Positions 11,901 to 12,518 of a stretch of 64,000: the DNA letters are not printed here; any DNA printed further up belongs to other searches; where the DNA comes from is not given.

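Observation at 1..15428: Candidate undescribed catabolic system: sigma54 operon joining a ketose 3-epimerase, two CocE hydrolases, a peptide-type ABC importer, split AtuA, CoA-transferase and thiolase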

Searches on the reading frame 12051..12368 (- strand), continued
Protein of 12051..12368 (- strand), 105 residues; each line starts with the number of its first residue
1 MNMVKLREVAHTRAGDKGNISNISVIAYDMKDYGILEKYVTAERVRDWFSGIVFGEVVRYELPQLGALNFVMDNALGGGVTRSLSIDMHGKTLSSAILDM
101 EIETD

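Call 96: find_encoding_contigs(protein=P0127, flank=10000, max_places=1)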
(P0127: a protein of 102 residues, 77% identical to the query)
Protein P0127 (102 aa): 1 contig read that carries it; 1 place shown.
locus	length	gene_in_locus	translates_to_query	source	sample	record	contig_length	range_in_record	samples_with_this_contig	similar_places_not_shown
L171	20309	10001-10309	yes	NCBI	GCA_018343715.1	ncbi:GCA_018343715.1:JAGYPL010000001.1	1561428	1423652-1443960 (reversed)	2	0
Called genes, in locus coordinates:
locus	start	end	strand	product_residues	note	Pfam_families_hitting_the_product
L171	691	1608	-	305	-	PF00126:HTH_1, PF03466:LysR_substrate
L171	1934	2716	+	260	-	PF00756:Esterase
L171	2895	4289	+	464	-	PF07287:AtuA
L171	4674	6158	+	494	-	PF01547:SBP_bac_1, PF12010:DUF3502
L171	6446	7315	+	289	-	PF00528:BPD_transp_1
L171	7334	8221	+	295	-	PF00528:BPD_transp_1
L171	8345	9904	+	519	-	PF00135:COesterase, PF20434:BD-FAE, PF07859:Abhydrolase_3 (weak)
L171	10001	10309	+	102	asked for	PF23544:AtuA_ferredoxin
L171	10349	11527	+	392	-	PF00108:Thiolase_N, PF00109:ketoacyl-synt (weak), PF02803:Thiolase_C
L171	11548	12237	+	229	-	PF01144:CoA_trans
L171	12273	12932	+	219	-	PF01144:CoA_trans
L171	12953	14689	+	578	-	PF02129:Peptidase_S15, PF00326:Peptidase_S9 (faint), PF08530:PepX_C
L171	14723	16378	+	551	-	PF02129:Peptidase_S15, PF08530:PepX_C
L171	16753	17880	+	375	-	PF01408:GFO_IDH_MocA, PF03447:NAD_binding_3 (weak), PF02894:GFO_IDH_MocA_C (weak), PF22725:GFO_IDH_MocA_C3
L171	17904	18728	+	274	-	PF01261:AP_endonuc_2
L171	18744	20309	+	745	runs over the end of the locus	PF00933:Glyco_hydro_3, PF01915:Glyco_hydro_3_C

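Call 97: search_protein_families(library=ncbifam, proteins=[L171:17904-18728:+, L171:16753-17880:+, L171:8345-9904:+, L171:1934-2716:+, L171:12953-14689:+, L171:14723-16378:+], max_evalue=1e-8)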
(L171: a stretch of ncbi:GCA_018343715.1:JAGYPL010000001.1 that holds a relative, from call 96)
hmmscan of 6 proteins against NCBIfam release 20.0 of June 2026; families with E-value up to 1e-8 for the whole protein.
L171:17904-18728:+ (274 aa): 1 family
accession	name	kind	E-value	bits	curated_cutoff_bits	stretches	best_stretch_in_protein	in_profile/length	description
TIGR04379.1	myo_inos_iolE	equivalog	1.2e-18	67.7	290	1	99-267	124-287/290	myo-inosose-2 dehydratase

L171:16753-17880:+ (375 aa): 6 families
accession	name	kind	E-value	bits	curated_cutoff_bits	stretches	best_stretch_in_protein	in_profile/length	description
TIGR04380.1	myo_inos_iolG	equivalog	2.4e-25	89.1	355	1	3-270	1-252/330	inositol 2-dehydrogenase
NF052479.1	LevoglcsnDh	equivalog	7.5e-17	61.1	650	1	1-269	1-288/386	levoglucosan dehydrogenase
NF040723.1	UDP-GlcNAcDh_Arch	equivalog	1.6e-12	47.6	450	1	4-146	1-140/302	UDP-N-acetylglucosamine 3-dehydrogenase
NF007574.0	PRK10206.1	equivalog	1.4e-11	44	352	1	44-146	43-145/345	oxidoreductase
NF008607.0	PRK11579.1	subfamily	3.4e-11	42.7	330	1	2-146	3-144/346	oxidoreductase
NF052679.1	InsChiInosDhIolG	equivalog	5.3e-11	42.1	540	1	4-117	3-117/343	bifunctional inositol 2-dehydrogenase/D-chiro-inositol 1-dehydrogenase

L171:8345-9904:+ (519 aa): 1 family
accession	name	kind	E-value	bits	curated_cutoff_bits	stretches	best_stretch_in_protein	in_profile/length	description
NF058653.1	LipP1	equivalog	1e-11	44.2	350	1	89-203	57-155/300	LipP1 family hormone-sensitive lipase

L171:1934-2716:+ (260 aa): 1 family
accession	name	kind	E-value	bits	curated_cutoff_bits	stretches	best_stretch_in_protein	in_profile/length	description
TIGR02821.1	fghA_ester_D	equivalog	1.8e-12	47.4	281.7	0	95-193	118-210/275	S-formylglutathione hydrolase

L171:12953-14689:+ (578 aa): 1 family
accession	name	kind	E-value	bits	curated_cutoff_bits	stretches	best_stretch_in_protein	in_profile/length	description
TIGR00976.1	CocE_NonD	subfamily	1.1e-96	325.1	66.3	1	40-576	1-547/550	CocE/NonD family hydrolase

L171:14723-16378:+ (551 aa): 1 family
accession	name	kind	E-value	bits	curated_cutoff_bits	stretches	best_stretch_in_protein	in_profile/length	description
TIGR00976.1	CocE_NonD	subfamily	3.1e-96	323.6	66.3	1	12-547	2-548/550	CocE/NonD family hydrolase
